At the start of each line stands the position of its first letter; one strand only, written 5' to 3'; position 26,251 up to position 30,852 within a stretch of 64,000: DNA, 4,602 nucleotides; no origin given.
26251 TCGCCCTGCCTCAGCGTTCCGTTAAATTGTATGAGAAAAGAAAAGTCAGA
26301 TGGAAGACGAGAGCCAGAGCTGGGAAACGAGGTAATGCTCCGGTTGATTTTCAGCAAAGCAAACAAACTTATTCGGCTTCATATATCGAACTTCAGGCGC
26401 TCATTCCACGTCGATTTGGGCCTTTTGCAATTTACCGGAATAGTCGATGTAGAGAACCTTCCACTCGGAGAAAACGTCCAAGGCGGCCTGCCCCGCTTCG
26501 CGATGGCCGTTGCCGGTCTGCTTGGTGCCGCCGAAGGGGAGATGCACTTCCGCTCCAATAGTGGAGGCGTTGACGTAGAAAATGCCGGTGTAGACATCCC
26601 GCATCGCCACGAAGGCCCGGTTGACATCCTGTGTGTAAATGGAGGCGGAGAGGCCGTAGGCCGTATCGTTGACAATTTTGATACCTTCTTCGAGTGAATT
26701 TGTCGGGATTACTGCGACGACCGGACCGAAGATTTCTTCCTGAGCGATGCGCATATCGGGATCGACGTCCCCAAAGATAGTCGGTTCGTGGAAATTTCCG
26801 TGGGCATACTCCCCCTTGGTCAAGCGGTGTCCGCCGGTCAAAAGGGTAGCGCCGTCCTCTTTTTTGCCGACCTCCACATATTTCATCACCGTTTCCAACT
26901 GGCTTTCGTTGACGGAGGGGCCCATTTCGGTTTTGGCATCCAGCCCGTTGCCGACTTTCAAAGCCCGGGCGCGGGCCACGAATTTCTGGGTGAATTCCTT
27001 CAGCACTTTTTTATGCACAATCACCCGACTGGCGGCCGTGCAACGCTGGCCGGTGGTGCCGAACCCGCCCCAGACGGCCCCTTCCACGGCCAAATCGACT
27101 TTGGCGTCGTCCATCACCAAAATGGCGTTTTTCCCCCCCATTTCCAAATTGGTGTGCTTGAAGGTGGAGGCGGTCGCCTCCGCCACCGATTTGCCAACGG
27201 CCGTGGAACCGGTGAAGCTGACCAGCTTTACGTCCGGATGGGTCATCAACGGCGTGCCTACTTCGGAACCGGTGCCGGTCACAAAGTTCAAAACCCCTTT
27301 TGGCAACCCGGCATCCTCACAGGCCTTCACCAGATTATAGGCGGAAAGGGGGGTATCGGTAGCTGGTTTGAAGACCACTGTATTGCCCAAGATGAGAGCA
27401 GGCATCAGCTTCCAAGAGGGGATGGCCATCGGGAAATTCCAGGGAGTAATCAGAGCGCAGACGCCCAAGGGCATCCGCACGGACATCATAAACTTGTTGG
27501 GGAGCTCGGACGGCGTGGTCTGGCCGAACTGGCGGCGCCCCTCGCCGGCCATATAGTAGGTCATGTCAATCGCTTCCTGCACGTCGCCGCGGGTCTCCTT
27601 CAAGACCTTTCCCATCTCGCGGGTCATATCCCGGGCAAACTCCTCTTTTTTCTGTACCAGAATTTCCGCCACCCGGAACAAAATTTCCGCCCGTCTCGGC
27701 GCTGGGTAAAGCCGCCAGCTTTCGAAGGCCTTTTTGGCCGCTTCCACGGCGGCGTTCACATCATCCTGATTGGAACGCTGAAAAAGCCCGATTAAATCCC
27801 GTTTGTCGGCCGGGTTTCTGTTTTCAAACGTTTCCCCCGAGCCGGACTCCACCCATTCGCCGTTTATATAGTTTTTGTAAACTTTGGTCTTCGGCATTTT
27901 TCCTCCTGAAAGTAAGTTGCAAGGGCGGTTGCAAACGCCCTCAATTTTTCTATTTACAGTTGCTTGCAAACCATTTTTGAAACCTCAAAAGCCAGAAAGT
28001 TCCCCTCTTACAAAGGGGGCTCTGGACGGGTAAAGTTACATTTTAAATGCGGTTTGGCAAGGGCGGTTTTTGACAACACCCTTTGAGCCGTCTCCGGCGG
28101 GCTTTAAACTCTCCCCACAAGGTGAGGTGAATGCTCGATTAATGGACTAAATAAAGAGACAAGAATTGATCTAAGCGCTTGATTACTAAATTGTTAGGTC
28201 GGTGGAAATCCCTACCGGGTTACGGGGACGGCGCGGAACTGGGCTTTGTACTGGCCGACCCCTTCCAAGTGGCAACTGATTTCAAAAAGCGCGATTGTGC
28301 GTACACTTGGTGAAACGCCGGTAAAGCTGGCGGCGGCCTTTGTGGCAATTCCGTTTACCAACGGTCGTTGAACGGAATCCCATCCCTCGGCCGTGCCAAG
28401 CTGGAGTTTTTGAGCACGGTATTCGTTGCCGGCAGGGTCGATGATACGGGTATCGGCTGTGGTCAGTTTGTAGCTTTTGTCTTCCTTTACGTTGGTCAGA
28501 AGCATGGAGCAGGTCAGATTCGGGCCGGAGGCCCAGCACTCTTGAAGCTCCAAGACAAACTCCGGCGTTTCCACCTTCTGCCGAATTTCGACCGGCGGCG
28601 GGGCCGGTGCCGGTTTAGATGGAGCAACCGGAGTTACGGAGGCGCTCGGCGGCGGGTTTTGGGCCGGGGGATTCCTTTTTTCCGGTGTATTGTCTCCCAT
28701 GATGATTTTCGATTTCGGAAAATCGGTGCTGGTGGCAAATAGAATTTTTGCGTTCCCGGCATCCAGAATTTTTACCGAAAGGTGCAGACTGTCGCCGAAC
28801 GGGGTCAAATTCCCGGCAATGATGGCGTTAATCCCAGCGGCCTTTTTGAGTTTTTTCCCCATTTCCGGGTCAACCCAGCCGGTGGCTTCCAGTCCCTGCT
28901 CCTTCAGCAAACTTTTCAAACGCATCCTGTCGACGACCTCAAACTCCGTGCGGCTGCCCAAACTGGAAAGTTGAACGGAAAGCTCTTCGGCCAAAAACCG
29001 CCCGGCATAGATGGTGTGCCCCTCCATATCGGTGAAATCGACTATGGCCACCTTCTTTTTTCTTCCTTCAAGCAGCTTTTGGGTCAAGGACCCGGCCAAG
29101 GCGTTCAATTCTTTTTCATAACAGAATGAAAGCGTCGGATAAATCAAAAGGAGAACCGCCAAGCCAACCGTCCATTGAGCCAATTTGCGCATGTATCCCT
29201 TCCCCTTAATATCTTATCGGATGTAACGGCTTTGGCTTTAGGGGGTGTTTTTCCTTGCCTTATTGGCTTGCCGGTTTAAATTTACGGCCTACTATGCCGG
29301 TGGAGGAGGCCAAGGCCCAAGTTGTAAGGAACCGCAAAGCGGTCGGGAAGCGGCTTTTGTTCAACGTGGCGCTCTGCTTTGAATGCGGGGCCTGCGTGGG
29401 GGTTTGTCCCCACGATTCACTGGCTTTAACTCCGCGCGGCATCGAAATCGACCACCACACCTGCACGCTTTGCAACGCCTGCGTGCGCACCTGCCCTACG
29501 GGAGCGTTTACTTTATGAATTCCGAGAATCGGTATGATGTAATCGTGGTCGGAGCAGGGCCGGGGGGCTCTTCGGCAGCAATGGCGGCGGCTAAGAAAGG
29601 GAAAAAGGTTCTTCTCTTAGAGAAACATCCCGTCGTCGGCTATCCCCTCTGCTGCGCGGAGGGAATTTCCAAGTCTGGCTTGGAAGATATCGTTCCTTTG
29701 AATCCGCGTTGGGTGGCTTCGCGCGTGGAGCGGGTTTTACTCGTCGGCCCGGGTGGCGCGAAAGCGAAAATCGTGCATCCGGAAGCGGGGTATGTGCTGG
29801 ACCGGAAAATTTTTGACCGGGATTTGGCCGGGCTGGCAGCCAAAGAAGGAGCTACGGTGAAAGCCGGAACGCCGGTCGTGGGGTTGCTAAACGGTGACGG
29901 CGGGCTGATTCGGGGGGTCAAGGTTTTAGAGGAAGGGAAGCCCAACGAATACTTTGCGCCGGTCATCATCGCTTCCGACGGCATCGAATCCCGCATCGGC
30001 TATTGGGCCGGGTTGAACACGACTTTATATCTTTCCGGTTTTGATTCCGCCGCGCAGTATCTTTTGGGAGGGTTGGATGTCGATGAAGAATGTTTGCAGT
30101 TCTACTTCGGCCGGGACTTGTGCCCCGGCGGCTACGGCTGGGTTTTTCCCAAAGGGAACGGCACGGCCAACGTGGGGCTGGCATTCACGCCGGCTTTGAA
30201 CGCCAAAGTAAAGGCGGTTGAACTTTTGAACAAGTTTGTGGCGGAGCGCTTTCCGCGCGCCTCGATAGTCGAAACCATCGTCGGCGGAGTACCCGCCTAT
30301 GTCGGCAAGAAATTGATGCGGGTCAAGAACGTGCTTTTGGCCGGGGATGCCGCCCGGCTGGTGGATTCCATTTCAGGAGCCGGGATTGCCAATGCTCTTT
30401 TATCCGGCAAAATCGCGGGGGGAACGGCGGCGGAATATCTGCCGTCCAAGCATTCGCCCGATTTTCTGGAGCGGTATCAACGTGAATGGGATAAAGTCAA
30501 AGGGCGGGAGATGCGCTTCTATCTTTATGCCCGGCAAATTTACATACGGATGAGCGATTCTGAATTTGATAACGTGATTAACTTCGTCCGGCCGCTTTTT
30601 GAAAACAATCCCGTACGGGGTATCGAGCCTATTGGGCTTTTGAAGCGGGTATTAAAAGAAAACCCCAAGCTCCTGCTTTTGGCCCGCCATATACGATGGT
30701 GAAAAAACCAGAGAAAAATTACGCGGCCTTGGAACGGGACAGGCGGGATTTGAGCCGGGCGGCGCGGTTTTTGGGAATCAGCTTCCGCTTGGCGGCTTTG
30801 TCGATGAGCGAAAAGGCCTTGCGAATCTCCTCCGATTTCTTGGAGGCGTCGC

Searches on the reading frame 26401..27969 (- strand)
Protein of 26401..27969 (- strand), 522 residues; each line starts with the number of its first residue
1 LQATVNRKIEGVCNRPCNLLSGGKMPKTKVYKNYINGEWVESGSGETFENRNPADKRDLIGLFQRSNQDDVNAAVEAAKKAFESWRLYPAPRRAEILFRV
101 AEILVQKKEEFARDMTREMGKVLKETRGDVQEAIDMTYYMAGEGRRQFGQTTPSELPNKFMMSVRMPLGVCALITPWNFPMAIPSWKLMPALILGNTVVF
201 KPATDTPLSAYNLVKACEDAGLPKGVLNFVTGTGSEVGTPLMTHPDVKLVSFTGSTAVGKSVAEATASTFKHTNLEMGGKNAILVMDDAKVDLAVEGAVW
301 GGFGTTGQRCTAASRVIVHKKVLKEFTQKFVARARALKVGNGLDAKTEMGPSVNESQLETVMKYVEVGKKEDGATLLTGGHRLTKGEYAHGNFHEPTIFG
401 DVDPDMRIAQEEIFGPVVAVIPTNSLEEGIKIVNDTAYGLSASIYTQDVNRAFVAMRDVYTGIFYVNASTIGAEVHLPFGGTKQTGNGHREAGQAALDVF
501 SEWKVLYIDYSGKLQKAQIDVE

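Call 64: search_protein_families(library=pfam, proteins=[window:26401-27969:-], max_evalue=0.00001)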
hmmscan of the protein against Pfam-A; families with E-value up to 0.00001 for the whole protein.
window:26401-27969:- (522 aa): 1 family
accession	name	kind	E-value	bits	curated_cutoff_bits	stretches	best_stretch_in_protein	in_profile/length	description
PF00171.27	Aldedh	-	3.7e-173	576.8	23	1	39-505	1-460/461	Aldehyde dehydrogenase family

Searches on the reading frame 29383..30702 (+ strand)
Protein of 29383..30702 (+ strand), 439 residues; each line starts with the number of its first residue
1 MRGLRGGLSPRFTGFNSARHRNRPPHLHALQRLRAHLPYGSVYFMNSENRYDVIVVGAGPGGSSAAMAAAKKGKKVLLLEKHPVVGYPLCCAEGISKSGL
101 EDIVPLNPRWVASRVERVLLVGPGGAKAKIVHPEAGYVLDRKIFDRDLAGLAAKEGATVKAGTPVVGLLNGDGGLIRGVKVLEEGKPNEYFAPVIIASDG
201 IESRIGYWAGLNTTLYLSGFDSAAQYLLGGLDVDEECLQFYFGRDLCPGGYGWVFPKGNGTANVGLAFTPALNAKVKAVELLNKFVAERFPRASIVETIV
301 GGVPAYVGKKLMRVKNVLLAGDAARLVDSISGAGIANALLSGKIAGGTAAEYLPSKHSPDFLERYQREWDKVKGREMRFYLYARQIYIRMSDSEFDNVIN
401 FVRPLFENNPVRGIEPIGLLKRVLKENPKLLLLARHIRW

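Call 64: search_protein_families(library=pfam, proteins=[window:29383-30702:+], max_evalue=0.00001)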
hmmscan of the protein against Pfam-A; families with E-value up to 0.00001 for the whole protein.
window:29383-30702:+ (439 aa): 9 families
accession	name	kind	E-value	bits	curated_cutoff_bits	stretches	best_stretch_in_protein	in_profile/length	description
PF22578.2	GGR_cat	-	4.1e-21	75.1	27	1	221-303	3-88/88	Geranylgeranyl reductase catalytic domain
PF01494.25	FAD_binding_3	-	1.7e-12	47.7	22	0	51-83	2-34/349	FAD binding domain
PF01266.30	DAO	-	2e-12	47.8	27.9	1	52-86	1-35/353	FAD dependent oxidoreductase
PF12831.13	FAD_oxidored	-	1.6e-11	44.6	27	1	52-198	1-143/416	FAD dependent oxidoreductase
PF00890.30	FAD_binding_2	-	1.3e-10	41.5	20.4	1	52-94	1-43/414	FAD binding domain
PF13450.12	NAD_binding_8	-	4.6e-08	33.7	21.9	1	55-86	1-32/68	NAD(P)-binding Rossmann-like domain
PF07992.20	Pyr_redox_2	-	2.8e-06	27.4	26.1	1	51-86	1-36/291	Pyridine nucleotide-disulphide oxidoreductase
PF01134.28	GIDA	-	5.3e-06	26.2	22.1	1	52-82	1-31/391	Glucose inhibited division protein A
PF03486.20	HI0933_like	-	6.7e-06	26.2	50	0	52-87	2-37/244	HI0933-like protein Rossmann domain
